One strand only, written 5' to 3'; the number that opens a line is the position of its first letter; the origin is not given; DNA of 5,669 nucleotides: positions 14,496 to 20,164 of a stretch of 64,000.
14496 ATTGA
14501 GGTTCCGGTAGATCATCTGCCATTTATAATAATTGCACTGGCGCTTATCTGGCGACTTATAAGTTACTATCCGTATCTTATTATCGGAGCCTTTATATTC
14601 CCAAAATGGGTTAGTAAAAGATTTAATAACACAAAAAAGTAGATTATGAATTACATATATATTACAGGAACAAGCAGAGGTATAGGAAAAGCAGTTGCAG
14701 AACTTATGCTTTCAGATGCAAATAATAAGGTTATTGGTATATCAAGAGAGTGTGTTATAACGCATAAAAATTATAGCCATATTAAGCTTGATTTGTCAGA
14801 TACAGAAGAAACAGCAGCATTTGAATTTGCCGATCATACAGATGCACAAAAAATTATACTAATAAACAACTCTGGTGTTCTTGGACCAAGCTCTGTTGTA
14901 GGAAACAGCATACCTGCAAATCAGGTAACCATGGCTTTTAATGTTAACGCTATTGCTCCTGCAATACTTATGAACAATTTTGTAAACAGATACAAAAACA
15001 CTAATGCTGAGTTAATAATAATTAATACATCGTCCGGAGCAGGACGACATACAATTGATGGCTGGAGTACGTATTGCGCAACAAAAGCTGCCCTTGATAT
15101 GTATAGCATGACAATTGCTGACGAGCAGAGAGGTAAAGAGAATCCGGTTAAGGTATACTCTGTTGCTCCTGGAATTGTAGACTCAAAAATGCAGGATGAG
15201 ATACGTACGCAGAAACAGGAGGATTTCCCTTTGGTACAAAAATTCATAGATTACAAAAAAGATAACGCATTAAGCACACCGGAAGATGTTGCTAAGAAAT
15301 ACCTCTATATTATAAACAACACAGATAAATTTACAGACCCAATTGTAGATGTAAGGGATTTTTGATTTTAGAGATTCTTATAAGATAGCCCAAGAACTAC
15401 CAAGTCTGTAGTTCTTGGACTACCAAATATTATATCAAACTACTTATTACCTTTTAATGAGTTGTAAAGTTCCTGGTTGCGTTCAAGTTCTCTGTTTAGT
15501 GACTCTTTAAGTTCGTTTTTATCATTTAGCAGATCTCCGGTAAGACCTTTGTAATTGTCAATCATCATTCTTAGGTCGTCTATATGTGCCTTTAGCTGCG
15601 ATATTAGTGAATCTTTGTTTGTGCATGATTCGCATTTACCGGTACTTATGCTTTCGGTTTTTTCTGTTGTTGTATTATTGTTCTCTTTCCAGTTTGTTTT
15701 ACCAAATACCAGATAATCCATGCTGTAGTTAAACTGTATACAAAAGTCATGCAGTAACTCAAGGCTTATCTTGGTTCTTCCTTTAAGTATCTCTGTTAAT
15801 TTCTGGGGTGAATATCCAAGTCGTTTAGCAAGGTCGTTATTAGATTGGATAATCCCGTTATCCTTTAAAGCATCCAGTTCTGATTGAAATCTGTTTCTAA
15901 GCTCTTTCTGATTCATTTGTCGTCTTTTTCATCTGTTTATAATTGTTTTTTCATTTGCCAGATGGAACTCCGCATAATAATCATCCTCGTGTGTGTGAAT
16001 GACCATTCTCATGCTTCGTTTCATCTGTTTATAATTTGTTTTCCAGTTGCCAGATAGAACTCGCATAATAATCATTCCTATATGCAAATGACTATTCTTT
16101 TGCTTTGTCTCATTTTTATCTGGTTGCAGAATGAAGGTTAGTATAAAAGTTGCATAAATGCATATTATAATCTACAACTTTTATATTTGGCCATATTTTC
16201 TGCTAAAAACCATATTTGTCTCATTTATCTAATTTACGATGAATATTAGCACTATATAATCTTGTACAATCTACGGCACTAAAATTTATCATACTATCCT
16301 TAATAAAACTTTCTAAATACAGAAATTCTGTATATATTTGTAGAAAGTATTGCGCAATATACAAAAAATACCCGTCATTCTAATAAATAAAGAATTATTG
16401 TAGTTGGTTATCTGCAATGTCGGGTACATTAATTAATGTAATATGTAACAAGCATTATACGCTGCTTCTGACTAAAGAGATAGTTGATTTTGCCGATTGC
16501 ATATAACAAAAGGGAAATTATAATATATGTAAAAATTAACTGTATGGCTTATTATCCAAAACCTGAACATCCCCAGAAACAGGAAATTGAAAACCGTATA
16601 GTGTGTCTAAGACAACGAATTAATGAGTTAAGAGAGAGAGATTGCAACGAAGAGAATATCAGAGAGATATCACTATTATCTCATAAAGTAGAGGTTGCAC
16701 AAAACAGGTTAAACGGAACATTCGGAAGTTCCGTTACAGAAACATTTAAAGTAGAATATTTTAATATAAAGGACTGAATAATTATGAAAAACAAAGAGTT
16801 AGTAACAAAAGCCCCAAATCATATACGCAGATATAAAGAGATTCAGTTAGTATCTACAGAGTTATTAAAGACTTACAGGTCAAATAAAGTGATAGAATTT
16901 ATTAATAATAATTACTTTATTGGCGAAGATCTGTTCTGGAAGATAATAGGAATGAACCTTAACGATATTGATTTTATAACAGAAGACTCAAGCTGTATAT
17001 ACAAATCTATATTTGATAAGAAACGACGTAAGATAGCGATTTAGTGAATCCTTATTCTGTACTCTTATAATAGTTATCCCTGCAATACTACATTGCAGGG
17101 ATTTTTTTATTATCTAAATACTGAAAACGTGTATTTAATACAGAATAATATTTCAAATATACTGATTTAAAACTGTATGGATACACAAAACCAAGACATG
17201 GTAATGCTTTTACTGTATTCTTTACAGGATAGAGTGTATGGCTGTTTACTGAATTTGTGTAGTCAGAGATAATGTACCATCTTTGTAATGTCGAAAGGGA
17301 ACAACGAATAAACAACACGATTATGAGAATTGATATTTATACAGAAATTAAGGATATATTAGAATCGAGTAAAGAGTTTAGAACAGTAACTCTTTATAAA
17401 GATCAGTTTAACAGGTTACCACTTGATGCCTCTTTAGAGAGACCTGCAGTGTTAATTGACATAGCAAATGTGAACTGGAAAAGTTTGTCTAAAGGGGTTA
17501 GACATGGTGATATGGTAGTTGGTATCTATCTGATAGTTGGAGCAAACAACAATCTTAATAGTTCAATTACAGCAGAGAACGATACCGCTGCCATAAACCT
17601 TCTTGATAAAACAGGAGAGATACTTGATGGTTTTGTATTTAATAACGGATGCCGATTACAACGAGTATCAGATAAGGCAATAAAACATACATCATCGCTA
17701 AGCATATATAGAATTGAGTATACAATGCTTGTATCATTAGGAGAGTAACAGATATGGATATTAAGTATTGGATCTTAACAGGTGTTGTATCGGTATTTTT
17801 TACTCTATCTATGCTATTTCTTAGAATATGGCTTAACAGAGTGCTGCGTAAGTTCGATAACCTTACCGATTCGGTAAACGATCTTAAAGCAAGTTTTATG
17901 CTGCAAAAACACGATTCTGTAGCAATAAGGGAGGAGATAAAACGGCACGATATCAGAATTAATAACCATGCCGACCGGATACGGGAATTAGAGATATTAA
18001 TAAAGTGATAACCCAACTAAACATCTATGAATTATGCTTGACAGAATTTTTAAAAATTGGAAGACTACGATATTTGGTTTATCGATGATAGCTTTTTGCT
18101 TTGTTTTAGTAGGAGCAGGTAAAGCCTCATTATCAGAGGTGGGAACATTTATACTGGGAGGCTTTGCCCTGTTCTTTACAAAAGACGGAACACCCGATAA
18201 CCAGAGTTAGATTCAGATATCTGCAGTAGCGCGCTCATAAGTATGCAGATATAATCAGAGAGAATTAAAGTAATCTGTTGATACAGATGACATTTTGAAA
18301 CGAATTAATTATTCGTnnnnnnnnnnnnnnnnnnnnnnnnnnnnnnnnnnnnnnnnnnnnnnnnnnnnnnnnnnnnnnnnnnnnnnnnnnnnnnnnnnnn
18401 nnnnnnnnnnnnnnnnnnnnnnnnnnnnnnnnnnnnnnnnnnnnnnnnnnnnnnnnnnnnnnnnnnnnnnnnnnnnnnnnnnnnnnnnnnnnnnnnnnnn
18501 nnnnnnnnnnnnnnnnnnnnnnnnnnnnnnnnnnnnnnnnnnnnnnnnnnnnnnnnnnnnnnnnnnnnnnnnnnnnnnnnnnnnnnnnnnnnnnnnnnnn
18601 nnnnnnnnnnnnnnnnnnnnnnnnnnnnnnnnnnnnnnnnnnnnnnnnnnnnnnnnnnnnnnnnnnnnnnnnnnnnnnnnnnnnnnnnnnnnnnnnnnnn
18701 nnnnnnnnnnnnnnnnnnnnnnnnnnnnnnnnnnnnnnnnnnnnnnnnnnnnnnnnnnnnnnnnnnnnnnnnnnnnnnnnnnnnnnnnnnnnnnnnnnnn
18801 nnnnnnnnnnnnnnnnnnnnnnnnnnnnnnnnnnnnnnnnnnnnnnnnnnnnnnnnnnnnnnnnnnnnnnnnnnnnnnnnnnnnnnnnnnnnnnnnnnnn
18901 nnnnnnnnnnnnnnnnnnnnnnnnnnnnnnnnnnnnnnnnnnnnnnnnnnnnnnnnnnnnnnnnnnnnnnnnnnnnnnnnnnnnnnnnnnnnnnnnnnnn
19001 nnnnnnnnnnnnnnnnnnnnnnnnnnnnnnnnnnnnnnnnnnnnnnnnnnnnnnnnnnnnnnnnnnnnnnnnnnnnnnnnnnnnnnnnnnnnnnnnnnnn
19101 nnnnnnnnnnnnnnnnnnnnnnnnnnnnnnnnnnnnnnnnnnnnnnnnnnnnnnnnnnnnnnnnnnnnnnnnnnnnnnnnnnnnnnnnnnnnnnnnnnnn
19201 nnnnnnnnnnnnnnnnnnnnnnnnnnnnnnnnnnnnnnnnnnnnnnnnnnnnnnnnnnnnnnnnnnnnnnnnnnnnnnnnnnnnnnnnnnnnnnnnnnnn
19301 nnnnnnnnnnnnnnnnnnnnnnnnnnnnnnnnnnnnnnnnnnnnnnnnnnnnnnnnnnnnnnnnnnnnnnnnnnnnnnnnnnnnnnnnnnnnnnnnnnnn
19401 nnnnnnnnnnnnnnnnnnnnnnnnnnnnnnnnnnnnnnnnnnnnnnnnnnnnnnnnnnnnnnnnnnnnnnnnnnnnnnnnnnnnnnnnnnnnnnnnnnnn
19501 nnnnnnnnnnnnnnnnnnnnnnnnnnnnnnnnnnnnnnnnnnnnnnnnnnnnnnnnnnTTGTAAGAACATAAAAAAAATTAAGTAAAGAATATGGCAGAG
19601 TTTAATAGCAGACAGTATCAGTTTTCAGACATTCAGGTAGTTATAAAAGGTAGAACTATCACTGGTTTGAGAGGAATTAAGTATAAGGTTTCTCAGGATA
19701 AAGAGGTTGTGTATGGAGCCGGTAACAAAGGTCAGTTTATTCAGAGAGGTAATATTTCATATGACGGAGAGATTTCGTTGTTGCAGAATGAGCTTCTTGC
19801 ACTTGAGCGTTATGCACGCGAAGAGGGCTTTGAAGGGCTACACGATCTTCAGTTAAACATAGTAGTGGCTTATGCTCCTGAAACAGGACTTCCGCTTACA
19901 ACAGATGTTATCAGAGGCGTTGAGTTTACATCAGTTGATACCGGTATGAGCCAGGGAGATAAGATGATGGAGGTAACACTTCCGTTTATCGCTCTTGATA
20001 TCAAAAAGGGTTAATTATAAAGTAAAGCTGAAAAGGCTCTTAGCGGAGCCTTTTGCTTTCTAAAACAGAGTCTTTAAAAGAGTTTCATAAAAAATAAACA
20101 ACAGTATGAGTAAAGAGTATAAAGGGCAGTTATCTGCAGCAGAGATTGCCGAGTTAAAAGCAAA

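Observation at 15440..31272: Headless contractile phage-tail module (candidate R-type tailocin) bounded by housekeeping genes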

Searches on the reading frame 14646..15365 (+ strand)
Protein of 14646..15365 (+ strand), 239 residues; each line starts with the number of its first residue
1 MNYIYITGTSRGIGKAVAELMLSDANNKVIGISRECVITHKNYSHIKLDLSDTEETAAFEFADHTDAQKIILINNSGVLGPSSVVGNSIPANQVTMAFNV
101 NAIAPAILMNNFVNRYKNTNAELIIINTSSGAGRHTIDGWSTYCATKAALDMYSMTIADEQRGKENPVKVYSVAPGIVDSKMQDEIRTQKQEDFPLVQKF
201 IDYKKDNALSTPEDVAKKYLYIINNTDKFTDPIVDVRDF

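Call 9: search_protein_families(library=pfam, proteins=[window:14646-15365:+], max_evalue=0.001)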
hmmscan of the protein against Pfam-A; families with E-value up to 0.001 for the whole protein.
window:14646-15365:+ (239 aa): 2 families
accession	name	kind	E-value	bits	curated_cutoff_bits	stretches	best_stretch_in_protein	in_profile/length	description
PF00106.31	adh_short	-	3.3e-25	89.2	26.6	1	3-190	2-194/195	short chain dehydrogenase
PF13561.12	adh_short_C2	-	2.1e-14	54.1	27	1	15-228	18-222/236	Enoyl-(Acyl carrier protein) reductase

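Call 97: find_related_loci(query=window:14646-15365:+, collection=metagenome_contigs, flank=10000)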
Query window:14646-15365:+ (239 aa) in metagenome_contigs; peptide patterns used: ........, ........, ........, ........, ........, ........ (x = any residue, [..] = any of these).
99 stretches matched a pattern; 8 encode a relative of the query (tblastn E <= 1e-3); 8 distinct loci.
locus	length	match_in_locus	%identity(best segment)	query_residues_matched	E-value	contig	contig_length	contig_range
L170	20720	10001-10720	49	1-239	1e-77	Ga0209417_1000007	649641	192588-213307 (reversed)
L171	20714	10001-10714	46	1-239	2e-71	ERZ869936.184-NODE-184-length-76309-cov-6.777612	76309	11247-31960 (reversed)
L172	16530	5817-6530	46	1-238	6e-70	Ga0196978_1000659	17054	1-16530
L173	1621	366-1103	44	1-239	4e-72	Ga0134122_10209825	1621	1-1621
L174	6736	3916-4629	43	1-239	5e-65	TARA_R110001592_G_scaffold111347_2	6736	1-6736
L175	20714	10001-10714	44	1-238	2e-62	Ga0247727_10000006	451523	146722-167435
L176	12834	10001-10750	35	1-239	5e-45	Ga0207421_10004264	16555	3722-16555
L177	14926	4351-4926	32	1-191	2e-26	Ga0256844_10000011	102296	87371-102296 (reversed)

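Call 99: find_encoding_contigs(protein=window:14646-15365:+, flank=6000, max_places=10)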
Protein window:14646-15365:+ (239 aa): 5 contigs read that carry it; 4 places shown.
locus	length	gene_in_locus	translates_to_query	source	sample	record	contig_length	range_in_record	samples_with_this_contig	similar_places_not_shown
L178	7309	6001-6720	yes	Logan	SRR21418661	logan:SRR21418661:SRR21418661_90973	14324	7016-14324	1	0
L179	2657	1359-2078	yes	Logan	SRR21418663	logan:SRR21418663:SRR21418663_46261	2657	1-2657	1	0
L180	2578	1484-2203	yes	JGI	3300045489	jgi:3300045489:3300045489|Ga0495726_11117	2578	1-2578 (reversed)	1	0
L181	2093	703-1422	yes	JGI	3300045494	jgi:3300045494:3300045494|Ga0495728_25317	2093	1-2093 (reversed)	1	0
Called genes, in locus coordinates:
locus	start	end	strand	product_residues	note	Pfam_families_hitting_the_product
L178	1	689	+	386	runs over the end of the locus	PF13535:ATP-grasp_4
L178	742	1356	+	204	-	PF01300:Sua5_yciO_yrdC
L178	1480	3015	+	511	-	PF00512:HisKA, PF00072:Response_reg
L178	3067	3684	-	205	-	PF00881:Nitroreductase, PF14512:TM1586_NiRdase (weak)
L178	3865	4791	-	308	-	PF00892:EamA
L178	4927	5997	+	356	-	PF03706:LPG_synthase_TM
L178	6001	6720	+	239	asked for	PF00106:adh_short, PF13561:adh_short_C2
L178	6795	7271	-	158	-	PF01381:HTH_3 (weak)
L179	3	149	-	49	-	?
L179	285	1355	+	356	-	PF03706:LPG_synthase_TM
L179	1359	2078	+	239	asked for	PF00106:adh_short, PF13561:adh_short_C2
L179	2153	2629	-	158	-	PF01381:HTH_3 (weak)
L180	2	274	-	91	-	?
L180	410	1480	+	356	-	PF03706:LPG_synthase_TM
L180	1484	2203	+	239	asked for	PF00106:adh_short, PF13561:adh_short_C2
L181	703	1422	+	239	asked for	PF00106:adh_short, PF13561:adh_short_C2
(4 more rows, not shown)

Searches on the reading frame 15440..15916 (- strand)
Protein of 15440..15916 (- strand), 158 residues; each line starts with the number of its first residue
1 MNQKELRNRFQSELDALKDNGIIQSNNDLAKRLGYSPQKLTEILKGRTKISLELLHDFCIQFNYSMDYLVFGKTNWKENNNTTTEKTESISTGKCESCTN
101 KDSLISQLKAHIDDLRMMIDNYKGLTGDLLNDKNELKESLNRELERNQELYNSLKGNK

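Call 5: search_protein_families(library=pfam, proteins=[window:15440-15916:-], max_evalue=0.01)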
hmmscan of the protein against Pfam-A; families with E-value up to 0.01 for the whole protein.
window:15440-15916:- (158 aa): 4 families
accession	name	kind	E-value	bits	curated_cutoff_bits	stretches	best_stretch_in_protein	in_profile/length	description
PF01381.28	HTH_3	-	4.7e-06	27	23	1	24-69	12-55/55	Helix-turn-helix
PF13443.12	HTH_26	-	1.5e-05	25.5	22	1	17-62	6-50/63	Cro/C1-type HTH DNA-binding domain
PF13560.12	HTH_31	-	0.00042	21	27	1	27-59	18-51/64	Helix-turn-helix domain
PF13412.12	HTH_24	-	0.0039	17.2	21.9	0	14-45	9-39/48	Winged helix-turn-helix DNA-binding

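Call 7: search_protein_families(library=phrogs, proteins=[window:15440-15916:-], max_evalue=0.01)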
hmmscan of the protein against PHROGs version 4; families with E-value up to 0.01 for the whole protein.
window:15440-15916:- (158 aa): 12 families
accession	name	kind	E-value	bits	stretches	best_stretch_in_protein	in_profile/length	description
phrog_9710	-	unknown function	1.1e-08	36.1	1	3-86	7-92/95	-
phrog_1373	-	transcription regulation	7.9e-08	33.5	1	25-102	78-153/166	transcriptional regulator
phrog_8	-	transcription regulation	2.5e-07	31.5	1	27-130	174-256/346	transcriptional regulator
phrog_7396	-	unknown function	6.7e-05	23.6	1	38-83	46-90/227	-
phrog_2439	-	transcription regulation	0.00024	21.1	1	25-109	22-105/367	transcriptional regulator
phrog_1381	-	moron, auxiliary metabolic gene and host takeover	0.00026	21.4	1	25-105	28-111/264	plasmid antitoxin with HTH domain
phrog_638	-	transcription regulation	0.00055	20.8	1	14-53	8-47/145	transcriptional regulator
phrog_2967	-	transcription regulation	0.00057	20.5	1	16-88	18-88/225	transcriptional regulator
phrog_3642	-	DNA, RNA and nucleotide metabolism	0.0016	19.3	1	12-55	10-53/79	HTH DNA binding protein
phrog_59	-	DNA, RNA and nucleotide metabolism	0.0028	18.1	1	23-112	246-322/423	HNH endonuclease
phrog_1728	-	transcription regulation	0.0032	17.4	0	25-54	18-47/380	transcriptional regulator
phrog_4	-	transcription regulation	0.0091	16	0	8-81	135-203/400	transcriptional repressor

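Call 68: search_protein_families(library=padloc, proteins=[window:15440-15916:-], max_evalue=0.01)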
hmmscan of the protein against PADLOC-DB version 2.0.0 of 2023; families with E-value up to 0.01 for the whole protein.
window:15440-15916:- (158 aa): 4 families
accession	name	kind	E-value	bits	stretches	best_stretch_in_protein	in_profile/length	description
PDLC02926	HTH_VI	-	6.4e-09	34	1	25-90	16-80/92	-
PDLC04775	PDC-M69A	-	0.00018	20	1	16-118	15-107/113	-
PDLC04663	PDC-M46B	-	0.0017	15.5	1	48-155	251-361/483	-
PDLC04142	capH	-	0.0051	15.9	0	8-128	5-86/103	capH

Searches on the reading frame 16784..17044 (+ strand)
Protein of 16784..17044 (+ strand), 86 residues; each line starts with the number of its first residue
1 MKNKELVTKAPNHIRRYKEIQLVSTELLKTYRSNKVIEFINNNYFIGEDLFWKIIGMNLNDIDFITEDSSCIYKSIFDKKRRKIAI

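Call 5: search_protein_families(library=pfam, proteins=[window:16784-17044:+], max_evalue=0.01)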
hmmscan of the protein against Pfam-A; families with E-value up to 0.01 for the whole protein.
window:16784-17044:+ (86 aa): 0 families

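Call 7: search_protein_families(library=phrogs, proteins=[window:16784-17044:+], max_evalue=0.01)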
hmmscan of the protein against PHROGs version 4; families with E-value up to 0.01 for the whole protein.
window:16784-17044:+ (86 aa): 1 family
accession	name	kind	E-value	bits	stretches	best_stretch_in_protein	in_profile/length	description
phrog_32681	-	unknown function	0.0081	17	1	30-75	133-178/186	-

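Call 68: search_protein_families(library=padloc, proteins=[window:16784-17044:+], max_evalue=0.01)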
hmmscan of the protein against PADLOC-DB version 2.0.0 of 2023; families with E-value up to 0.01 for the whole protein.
window:16784-17044:+ (86 aa): 0 families

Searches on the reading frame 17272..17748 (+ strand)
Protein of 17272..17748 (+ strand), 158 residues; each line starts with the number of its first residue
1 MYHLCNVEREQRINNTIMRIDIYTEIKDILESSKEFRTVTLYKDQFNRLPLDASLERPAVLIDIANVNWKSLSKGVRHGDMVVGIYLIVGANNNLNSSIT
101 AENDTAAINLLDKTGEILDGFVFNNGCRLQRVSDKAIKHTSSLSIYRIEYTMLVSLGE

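Call 5: search_protein_families(library=pfam, proteins=[window:17272-17748:+], max_evalue=0.01)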
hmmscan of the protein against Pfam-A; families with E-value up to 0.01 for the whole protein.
window:17272-17748:+ (158 aa): 0 families

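Call 7: search_protein_families(library=phrogs, proteins=[window:17272-17748:+], max_evalue=0.01)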
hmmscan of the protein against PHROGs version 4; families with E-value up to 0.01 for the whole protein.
window:17272-17748:+ (158 aa): 2 families
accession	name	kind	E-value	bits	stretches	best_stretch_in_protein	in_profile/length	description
phrog_6911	-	unknown function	3.1e-17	63.8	1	20-154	2-141/148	-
phrog_209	-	head and packaging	0.00025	22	1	44-152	29-139/163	portal protein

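Call 52: search_solved_structures(query=A4, max_evalue=10)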
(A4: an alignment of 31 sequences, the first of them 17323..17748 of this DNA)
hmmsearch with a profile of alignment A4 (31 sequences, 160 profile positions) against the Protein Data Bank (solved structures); distinct sequences matched with E-value up to 10: 0.

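Call 59: find_homologous_proteins(query=window:17323-17748:+, max_evalue=0.001)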
Query window:17323-17748:+ (141 aa): 1 proteins with E <= 0.001 among 19 candidates.
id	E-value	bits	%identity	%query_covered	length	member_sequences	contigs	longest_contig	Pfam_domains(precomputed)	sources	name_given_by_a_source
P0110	2.6e-84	297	99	100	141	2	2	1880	-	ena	-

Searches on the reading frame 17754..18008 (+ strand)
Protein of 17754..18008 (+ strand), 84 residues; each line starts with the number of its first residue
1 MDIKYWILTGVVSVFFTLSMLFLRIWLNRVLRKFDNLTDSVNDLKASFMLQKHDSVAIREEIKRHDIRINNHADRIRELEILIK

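Call 5: search_protein_families(library=pfam, proteins=[window:17754-18008:+], max_evalue=0.01)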
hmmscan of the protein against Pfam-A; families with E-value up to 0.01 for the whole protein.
window:17754-18008:+ (84 aa): 1 family
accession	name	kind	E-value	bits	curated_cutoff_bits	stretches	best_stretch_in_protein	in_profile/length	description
PF10779.14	XhlA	-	0.00015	22.3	34.7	1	58-80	2-24/67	Haemolysin XhlA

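Call 7: search_protein_families(library=phrogs, proteins=[window:17754-18008:+], max_evalue=0.01)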
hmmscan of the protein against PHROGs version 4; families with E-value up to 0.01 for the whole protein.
window:17754-18008:+ (84 aa): 2 families
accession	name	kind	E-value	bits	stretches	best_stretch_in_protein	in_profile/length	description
phrog_1009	-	unknown function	2.3e-07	31.8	1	8-83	15-92/103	-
phrog_1193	-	other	0.00096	20.1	1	57-83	10-36/76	hemolysin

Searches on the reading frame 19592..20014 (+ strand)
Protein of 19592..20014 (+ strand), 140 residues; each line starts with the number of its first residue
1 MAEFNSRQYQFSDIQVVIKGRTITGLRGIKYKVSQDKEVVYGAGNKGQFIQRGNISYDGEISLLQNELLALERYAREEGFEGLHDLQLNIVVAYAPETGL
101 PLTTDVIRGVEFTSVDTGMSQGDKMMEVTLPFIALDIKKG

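Call 5: search_protein_families(library=pfam, proteins=[window:19592-20014:+], max_evalue=0.01)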
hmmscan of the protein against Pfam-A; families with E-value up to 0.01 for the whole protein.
window:19592-20014:+ (140 aa): 0 families

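Call 7: search_protein_families(library=phrogs, proteins=[window:19592-20014:+], max_evalue=0.01)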
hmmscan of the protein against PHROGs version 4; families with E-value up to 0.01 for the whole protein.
window:19592-20014:+ (140 aa): 2 families
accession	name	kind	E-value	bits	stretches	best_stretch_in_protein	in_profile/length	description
phrog_9206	-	head and packaging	2.9e-36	126.2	1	2-138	18-161/501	major head protein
phrog_4579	-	tail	1.9e-14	54.8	1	2-135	3-136/144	tail protein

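Call 51: search_solved_structures(query=A3, max_evalue=10)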
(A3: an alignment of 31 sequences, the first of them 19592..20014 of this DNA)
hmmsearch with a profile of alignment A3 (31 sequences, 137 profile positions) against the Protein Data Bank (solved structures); distinct sequences matched with E-value up to 10: 1.
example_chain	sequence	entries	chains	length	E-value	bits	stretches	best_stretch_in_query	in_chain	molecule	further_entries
8gi0_F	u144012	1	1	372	3.4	10.8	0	49-85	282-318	Peroxisomal membrane protein PEX14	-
